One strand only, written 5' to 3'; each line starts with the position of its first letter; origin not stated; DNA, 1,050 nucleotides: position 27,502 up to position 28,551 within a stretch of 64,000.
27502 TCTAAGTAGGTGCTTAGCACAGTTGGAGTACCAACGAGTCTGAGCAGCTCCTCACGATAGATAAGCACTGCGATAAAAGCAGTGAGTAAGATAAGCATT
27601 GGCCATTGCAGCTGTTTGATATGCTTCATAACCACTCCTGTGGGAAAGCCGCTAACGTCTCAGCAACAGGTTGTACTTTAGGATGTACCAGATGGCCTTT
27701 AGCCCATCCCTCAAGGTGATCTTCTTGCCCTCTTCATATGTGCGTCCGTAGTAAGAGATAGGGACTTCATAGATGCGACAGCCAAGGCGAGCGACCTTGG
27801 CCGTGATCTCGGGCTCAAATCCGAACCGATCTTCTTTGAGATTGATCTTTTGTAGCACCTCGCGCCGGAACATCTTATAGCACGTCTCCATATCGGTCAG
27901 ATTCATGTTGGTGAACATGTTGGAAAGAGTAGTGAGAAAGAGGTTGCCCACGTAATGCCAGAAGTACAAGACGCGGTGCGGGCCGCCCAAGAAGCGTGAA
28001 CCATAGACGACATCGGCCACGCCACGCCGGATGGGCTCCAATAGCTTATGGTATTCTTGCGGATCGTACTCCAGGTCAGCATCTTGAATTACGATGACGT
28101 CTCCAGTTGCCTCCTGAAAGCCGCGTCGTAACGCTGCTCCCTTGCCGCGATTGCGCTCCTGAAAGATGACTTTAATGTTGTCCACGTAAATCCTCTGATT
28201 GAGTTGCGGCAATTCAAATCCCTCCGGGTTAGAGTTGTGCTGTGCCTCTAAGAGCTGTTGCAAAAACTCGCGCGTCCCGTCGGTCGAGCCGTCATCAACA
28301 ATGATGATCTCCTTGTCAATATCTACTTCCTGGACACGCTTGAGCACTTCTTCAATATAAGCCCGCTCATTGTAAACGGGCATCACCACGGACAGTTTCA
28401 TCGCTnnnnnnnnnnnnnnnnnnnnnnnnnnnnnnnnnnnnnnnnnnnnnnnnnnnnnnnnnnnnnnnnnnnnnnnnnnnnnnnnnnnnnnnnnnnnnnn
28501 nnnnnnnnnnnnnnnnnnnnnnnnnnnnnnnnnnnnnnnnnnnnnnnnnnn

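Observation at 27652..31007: UDP-xylose synthesis genes fused to an Arn-like lipid-linked sugar transfer triad: predicted polyprenyl-phosphate-pentose glycosylation system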

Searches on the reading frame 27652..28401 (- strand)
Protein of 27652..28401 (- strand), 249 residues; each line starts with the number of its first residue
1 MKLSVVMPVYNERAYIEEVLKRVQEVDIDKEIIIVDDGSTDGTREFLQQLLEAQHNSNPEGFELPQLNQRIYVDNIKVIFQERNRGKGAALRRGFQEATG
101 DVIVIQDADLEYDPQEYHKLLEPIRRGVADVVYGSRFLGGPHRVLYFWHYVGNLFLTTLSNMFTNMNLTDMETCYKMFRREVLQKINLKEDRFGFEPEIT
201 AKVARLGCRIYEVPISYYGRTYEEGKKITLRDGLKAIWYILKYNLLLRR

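Call 3: search_protein_families(library=pfam, proteins=[window:27652-28401:-], max_evalue=0.001)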
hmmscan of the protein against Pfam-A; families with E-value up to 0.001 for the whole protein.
window:27652-28401:- (249 aa): 5 families
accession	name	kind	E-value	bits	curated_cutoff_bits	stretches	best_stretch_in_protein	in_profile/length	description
PF00535.33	Glycos_transf_2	-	3.3e-40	138.2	23.3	1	4-186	1-167/168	Glycosyl transferase family 2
PF13641.12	Glyco_tranf_2_3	-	3e-08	34.4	27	1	3-211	3-202/230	Glycosyltransferase like family 2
PF10111.15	Glyco_tranf_2_2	-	1.8e-07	31.4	27.3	1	4-122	1-104/276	Glycosyltransferase like family 2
PF13506.12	Glyco_transf_21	-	1.5e-05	24.9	21.7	1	85-186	17-117/174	Glycosyl transferase family 21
PF13704.12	Glyco_tranf_2_4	-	1.6e-05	25.7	27.5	1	11-62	2-52/98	Glycosyl transferase family 2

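Call 4: search_protein_families(library=ncbifam, proteins=[window:27652-28401:-], max_evalue=0.001)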
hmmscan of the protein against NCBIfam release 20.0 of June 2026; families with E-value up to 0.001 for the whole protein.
window:27652-28401:- (249 aa): 19 families
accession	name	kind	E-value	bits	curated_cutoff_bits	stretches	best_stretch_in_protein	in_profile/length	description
TIGR04182.1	glyco_TIGR04182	equivalog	7.4e-35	120.7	325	2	77-243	51-217/293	S-layer glycoprotein N-glycosyltransferase AglJ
NF041391.1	DPhHxTase_Halo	equivalog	2.5e-19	69.1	375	1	77-223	47-189/213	dolichyl-phosphate hexose transferase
NF007986.1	PRK10714.1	equivalog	2.7e-18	66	529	1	2-227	7-210/316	undecaprenyl-phosphate 4-deoxy-4-formamido-L-arabinose transferase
NF047588.1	GlcsyltransPgfSStrep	equivalog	7.8e-18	64.7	500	1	1-188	1-170/308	glycosyltransferase PgfS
NF058614.1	PPMAGASynPpgS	equivalog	1.2e-15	57.6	370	2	76-236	49-215/226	polyprenyl-phospho-N-acetylgalactosaminyl synthase PpgS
NF041875.1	EPS_EpsD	equivalog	1.2e-14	54.5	370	1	3-134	1-114/325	exopolysaccharide biosynthesis glycosyltransferase EpsD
TIGR03937.1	PgaC_IcaA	equivalog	3e-14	52.8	422.3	1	2-123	46-149/407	poly-beta-1,6-N-acetyl-D-glucosamine synthase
NF007482.0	PRK10073.1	equivalog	2.2e-13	49.9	423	1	2-129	7-115/334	glycosyltransferase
TIGR04283.1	glyco_like_mftF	equivalog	2.6e-13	50.1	182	1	3-124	1-97/221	TIGR04283 family arsenosugar biosynthesis glycosyltransferase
NF010496.0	PRK13915.1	equivalog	1.3e-11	44.2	262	2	2-45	32-79/307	glucosyl-3-phosphoglycerate synthase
NF047683.1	TeichurnBiosyTuaG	equivalog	2.1e-11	43.9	400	1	3-123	8-110/252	teichuronic acid biosynthesis protein TuaG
NF053739.1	GlytfEpsEBac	equivalog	1e-08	34.5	450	1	2-109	2-92/265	glycosyltransferase EpsE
TIGR03965.1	mycofact_glyco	equivalog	2.2e-08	33.4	280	1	3-45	76-121/467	mycofactocin biosynthesis glycosyltransferase MftF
NF050050.1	ProtGlycPglI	equivalog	4e-07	29.7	500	1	2-55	3-57/306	GalNAc(5)-diNAcBac-PP-undecaprenol beta-1,3-glucosyltransferase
NF038302.1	EPS_HpsE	equivalog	1.6e-06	27.3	300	1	1-107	1-94/307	hormogonium polysaccharide biosynthesis glycosyltransferase HpsE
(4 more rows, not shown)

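Call 21: search_solved_structures(query=window:27652-28401:-, max_evalue=0.00001)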
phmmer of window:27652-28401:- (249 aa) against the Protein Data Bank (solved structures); distinct sequences matched with E-value up to 0.00001: 11.
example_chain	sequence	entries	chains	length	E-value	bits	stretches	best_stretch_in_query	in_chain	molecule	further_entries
5mlz_A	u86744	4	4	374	4.5e-21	78.7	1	76-243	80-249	Dolichol monophosphate mannose synthase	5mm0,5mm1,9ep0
9hwj_A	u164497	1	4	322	9.1e-14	54.7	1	2-228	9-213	Undecaprenyl-phosphate 4-deoxy-4-formamido-L-arabinose transferase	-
9bhc_C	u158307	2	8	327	3.4e-12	49.6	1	2-226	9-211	Undecaprenyl-phosphate 4-deoxy-4-formamido-L-arabinose transferase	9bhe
8vxh_A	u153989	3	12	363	4.4e-12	49.2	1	2-226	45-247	Undecaprenyl-phosphate 4-deoxy-4-formamido-L-arabinose transferase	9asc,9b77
5ekp_C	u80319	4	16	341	1.1e-11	47.9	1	2-195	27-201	Uncharacterized glycosyltransferase sll0501 | Glycosyltransferase sll0501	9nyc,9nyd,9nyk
5eke_A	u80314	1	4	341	1.1e-11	47.9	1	2-195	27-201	Uncharacterized glycosyltransferase sll0501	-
9nye_A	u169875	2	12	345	1.2e-11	47.8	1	2-195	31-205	Glycosyltransferase sll0501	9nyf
6yv7_B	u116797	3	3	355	1.3e-08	37.8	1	3-115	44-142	Glycosyl transferase, family 2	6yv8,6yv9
6yv7_A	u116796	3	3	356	1.3e-08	37.8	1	3-115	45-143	Glycosyl transferase, family 2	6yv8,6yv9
6p61_A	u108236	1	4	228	2e-06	30.7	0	71-121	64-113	Glycosyltransferase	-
3bcv_A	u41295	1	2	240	2.4e-06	30.4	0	2-44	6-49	Putative glycosyltransferase protein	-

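Call 38: find_related_loci(query=A2, collection=metagenome_contigs, flank=8000)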
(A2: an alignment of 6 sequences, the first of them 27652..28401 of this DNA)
Query A2 (249 aa) in metagenome_contigs; peptide patterns used: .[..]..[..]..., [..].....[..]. (x = any residue, [..] = any of these).
600 stretches matched a pattern (row limit reached: there are more); 578 encode a relative of the query (tblastn E <= 1e-3); the best 80 are kept; 80 distinct loci.
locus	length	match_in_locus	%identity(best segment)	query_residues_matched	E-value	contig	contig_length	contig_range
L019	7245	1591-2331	65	1-246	1e-106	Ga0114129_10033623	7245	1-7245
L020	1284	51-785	64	1-246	2e-113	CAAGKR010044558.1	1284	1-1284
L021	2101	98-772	61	1-246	2e-105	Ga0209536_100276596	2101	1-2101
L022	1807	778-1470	63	1-249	1e-103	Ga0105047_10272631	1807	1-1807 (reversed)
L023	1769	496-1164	61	1-243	8e-104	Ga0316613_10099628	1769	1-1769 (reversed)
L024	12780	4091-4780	62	1-246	6e-98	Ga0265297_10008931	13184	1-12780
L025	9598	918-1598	60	1-248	1e-97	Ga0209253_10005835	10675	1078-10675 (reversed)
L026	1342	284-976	61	1-248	3e-105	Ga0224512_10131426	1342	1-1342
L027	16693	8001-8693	61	1-249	7e-97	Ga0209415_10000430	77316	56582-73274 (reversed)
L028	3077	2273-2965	61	1-249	2e-98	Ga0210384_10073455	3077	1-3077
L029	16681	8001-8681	62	1-245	2e-96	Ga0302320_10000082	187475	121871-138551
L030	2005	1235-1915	63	1-245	4e-101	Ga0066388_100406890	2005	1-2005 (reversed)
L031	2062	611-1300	62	1-248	4e-101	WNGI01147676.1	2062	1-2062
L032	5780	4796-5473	64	1-245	3e-96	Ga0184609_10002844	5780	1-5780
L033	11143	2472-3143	61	2-245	6e-96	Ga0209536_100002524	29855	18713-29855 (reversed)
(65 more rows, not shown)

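Call 42: find_homologous_proteins(query=window:27652-28401:-, max_evalue=1e-60)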
Query window:27652-28401:- (249 aa): 7996 proteins with E <= 1e-60 among 8000 candidates; the best 120 are listed.
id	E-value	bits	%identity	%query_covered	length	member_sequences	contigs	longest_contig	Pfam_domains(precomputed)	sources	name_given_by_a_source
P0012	5.6e-164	561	100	100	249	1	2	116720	PF10111.15,PF13641.13,PF00535.33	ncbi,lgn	-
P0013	2.0e-143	494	88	100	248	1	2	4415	PF13641.13,PF00535.33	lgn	-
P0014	2.3e-143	494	88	100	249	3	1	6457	PF13641.13,PF00535.33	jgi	-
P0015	1.5e-142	491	87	100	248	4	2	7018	PF10111.15,PF13641.13,PF00535.33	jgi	jgi:glycosyltransferase involved in cell wall biosynthesis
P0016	9.8e-124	430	75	99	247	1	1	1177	PF10111.15,PF13641.13,PF00535.33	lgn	-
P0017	1.5e-121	423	75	99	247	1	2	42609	PF10111.15,PF13641.13,PF00535.33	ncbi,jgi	-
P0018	3.1e-121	421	75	98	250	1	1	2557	PF10111.15,PF00535.33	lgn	-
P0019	1.4e-120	419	75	99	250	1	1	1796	PF10111.15,PF00535.33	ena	-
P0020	6.3e-119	414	74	99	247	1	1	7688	PF10111.15,PF13641.13,PF00535.33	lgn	-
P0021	1.9e-117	409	72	98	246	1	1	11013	PF10111.15,PF13641.13,PF00535.33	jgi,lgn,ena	-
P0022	7.5e-117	407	73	98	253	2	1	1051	PF13641.13,PF00535.33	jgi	jgi:glycosyltransferase involved in cell wall biosynthesis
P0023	7.8e-117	407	73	98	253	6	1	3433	PF13641.13,PF00535.33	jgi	-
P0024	7.9e-117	407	73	98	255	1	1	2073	PF13641.13,PF00535.33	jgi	jgi:glycosyltransferase involved in cell wall biosynthesis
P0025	2.2e-116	406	72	99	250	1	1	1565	PF10111.15,PF00535.33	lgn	-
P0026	3.0e-116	405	72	99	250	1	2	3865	PF10111.15,PF00535.33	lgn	-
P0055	2.2e-112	392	72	98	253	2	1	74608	PF13641.13,PF00535.33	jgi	-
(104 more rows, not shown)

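Call 43: find_encoding_contigs(protein=P0017, flank=8000, max_places=2)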
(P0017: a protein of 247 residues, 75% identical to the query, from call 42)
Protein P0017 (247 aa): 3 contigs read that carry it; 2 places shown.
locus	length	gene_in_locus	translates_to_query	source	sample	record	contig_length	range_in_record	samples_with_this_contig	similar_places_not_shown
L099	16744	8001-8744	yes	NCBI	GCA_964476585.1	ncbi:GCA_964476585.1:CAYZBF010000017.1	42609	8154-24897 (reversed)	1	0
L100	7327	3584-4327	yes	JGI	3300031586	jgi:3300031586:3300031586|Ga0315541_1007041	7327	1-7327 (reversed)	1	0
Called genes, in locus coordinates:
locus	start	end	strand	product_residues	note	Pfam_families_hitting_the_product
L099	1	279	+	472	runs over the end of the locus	PF23019:DUF7033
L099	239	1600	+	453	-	PF13439:Glyco_transf_4, PF13692:Glyco_trans_1_4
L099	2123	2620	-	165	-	PF13489:Methyltransf_23, PF08241:Methyltransf_11, PF08242:Methyltransf_12 (weak), PF13649:Methyltransf_25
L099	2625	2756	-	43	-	-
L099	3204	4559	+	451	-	-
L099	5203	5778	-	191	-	PF02397:Bac_transf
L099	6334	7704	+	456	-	-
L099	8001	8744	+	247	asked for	PF00535:Glycos_transf_2, PF10111:Glyco_tranf_2_2, PF13641:Glyco_tranf_2_3 (weak)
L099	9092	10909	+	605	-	PF13231:PMT_2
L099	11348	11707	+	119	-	PF05635:23S_rRNA_IVP, PF22296:bAvd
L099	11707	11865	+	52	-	-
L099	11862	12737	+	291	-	PF00483:NTP_transferase, PF12804:NTP_transf_3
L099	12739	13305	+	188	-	PF00908:dTDP_sugar_isom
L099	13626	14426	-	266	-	PF08843:AbiEii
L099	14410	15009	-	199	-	-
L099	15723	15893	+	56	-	-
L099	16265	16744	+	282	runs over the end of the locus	PF13489:Methyltransf_23, PF05175:MTS (weak), PF13847:Methyltransf_31, PF08241:Methyltransf_11, PF08242:Methyltransf_12, PF13649:Methyltransf_25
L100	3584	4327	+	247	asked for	PF00535:Glycos_transf_2, PF10111:Glyco_tranf_2_2, PF13641:Glyco_tranf_2_3 (weak)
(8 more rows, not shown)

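Call 44: find_encoding_contigs(protein=P0021, flank=8000, max_places=2)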
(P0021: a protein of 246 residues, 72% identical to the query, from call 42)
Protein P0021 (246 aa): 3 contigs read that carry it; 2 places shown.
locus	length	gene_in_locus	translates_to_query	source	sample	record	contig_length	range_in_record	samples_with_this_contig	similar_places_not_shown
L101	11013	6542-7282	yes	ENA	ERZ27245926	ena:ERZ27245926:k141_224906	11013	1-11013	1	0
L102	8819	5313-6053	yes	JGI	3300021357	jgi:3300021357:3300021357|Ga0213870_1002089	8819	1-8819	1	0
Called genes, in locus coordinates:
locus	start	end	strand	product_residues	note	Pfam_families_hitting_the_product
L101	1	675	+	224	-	?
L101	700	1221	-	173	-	PF14512:TM1586_NiRdase (faint), PF00881:Nitroreductase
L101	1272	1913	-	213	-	-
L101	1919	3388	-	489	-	PF13231:PMT_2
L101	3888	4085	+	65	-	-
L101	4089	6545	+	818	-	PF01564:Spermine_synth (faint)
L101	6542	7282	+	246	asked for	PF00535:Glycos_transf_2, PF10111:Glyco_tranf_2_2 (faint), PF13641:Glyco_tranf_2_3 (weak)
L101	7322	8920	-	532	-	-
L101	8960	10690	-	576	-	PF02366:PMT (weak), PF13231:PMT_2 (weak)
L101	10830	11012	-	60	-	?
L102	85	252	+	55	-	PF00578:AhpC-TSA (weak)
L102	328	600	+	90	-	PF13911:AhpC-TSA_2 (faint)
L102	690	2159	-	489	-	PF13231:PMT_2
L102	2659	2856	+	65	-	-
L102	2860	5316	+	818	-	PF01564:Spermine_synth (faint)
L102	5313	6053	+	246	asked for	PF00535:Glycos_transf_2, PF10111:Glyco_tranf_2_2 (faint), PF13641:Glyco_tranf_2_3 (weak)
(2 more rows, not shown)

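Call 45: find_encoding_contigs(protein=P0055, flank=8000, max_places=2)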
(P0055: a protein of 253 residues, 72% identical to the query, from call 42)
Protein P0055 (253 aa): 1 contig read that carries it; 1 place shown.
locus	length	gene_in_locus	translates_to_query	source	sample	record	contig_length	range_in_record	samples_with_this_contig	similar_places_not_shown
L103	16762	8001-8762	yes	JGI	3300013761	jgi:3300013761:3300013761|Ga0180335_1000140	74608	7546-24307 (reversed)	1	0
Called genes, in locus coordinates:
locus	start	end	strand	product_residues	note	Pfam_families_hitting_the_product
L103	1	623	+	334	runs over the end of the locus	PF01073:3Beta_HSD, PF01370:Epimerase, PF02719:Polysacc_synt_2, PF04321:RmlD_sub_bind (weak), PF16363:GDP_Man_Dehyd, PF07993:NAD_binding_4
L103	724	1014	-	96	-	-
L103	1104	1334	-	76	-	-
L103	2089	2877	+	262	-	-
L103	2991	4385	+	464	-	PF13231:PMT_2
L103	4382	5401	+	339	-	PF01408:GFO_IDH_MocA, PF02894:GFO_IDH_MocA_C (weak), PF22725:GFO_IDH_MocA_C3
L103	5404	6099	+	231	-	PF14602:Hexapep_2 (faint), PF25084:LbH_EIF2B (weak), PF25087:GMPPB_C (weak), PF00132:Hexapep (weak)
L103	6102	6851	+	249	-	PF00535:Glycos_transf_2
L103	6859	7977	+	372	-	PF01041:DegT_DnrJ_EryC1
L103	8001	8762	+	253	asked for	PF13641:Glyco_tranf_2_3 (faint), PF00535:Glycos_transf_2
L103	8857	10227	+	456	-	-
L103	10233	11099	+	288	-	PF01061:ABC2_membrane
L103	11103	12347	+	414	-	PF00005:ABC_tran, PF13304:AAA_21 (faint)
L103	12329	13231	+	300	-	PF05050:Methyltransf_21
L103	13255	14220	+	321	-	-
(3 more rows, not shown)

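Call 51: search_dna_similar(query=window:27652-28401:-, collection=plasmids, mode=protein, max_evalue=1e-30, max_rows=30)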
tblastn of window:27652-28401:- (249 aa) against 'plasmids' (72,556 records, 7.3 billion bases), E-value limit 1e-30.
Records with a match: 8; places in all: 8; records where one place covers at least 80% of the query: 8.
Best place of each record, by identity: <60% 8.
By first word of the organism name: Lawsonia 3; Hymenobacter 1; Chondrinema 1; Deltaproteobacteria 1; Bernardetia 1; Bacteroides 1.
By predicted mobility (MOB-suite, as given by PLSDB): non-mobilizable 7; mobilizable 1.
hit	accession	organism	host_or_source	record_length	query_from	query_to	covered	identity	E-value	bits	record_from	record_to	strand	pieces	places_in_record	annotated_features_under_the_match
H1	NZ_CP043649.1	Hymenobacter sp. NBH84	pure culture,soil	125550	3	248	99%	54.4%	3e-73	248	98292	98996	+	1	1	glycosyltransferase family 2 protein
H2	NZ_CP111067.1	Chondrinema litorale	Seaweed,red alga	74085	2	248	99%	51.4%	2e-72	246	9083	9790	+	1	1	glycosyltransferase family 2 protein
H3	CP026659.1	Deltaproteobacteria bacterium Smac51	cockroach,pure culture,hindgut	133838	3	244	97%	50.2%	3e-60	211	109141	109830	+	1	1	glycosyl transferase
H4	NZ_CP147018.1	Bernardetia sp. Wsw4-3y2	Red alga,Red algae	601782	3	246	98%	48.8%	4e-64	223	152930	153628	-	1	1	glycosyltransferase family 2 protein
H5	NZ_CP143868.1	Bacteroides sp. MSB163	Homo sapiens,whole organism,stool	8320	2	243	97%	40.6%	6e-42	159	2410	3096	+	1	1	none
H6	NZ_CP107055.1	Lawsonia intracellularis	-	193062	2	243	97%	38.1%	5e-36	142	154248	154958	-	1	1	glycosyltransferase family 2 protein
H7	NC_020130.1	Lawsonia intracellularis N343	-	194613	2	243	97%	38.1%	5e-36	142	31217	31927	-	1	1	glycosyltransferase family 2 protein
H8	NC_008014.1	Lawsonia intracellularis PHE/MN1-00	Sus scrofa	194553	2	243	97%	37.7%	1e-34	137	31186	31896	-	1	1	glycosyltransferase family 2 protein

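Call 52: get_annotated_region(hit=H1, flank=9000)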
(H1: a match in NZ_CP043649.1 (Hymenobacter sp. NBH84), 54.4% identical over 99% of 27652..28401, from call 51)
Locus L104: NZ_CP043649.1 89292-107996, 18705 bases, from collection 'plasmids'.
description: Hymenobacter sp. NBH84 plasmid unnamed5, complete sequence
organism: Hymenobacter sp. NBH84 (NCBI taxid 2596915)
taxonomy: Bacteria; Bacteroidota; Cytophagia; Cytophagales; Hymenobacteraceae; Hymenobacter; Hymenobacter sp. NBH84
host: -; source: pure culture,soil; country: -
typing (MOB-suite, as given by PLSDB): non-mobilizable
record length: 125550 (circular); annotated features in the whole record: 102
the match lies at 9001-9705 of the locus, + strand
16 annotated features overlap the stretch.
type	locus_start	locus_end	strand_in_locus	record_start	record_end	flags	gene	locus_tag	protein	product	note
CDS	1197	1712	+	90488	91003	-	-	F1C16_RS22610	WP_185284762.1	IS3 family transposase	-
CDS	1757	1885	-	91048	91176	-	-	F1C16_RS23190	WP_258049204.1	hypothetical protein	-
CDS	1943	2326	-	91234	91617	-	-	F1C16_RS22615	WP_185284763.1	hypothetical protein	-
CDS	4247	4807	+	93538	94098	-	-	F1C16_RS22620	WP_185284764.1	GAF domain-containing protein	-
CDS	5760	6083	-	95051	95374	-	-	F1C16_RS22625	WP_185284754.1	integrase core domain-containing protein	GO:0015074 - DNA integration [Evidence IEA]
CDS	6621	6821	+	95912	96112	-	-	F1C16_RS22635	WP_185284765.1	hypothetical protein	-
CDS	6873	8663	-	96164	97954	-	-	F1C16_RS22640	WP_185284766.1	ThuA domain-containing protein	-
CDS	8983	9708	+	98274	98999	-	-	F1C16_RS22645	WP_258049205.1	glycosyltransferase family 2 protein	-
CDS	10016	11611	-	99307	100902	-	-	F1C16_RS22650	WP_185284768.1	glycosyltransferase family 39 protein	-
CDS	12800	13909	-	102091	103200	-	-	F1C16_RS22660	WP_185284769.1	transposase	-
CDS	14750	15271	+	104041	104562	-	-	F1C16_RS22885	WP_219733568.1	hypothetical protein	-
CDS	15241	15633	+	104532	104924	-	-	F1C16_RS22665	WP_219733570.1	hypothetical protein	-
CDS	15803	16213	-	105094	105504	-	-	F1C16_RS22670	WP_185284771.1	hypothetical protein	-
CDS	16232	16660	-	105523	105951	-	-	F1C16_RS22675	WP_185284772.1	hypothetical protein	-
CDS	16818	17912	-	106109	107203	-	-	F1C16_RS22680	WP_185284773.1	PDDEXK nuclease domain-containing protein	-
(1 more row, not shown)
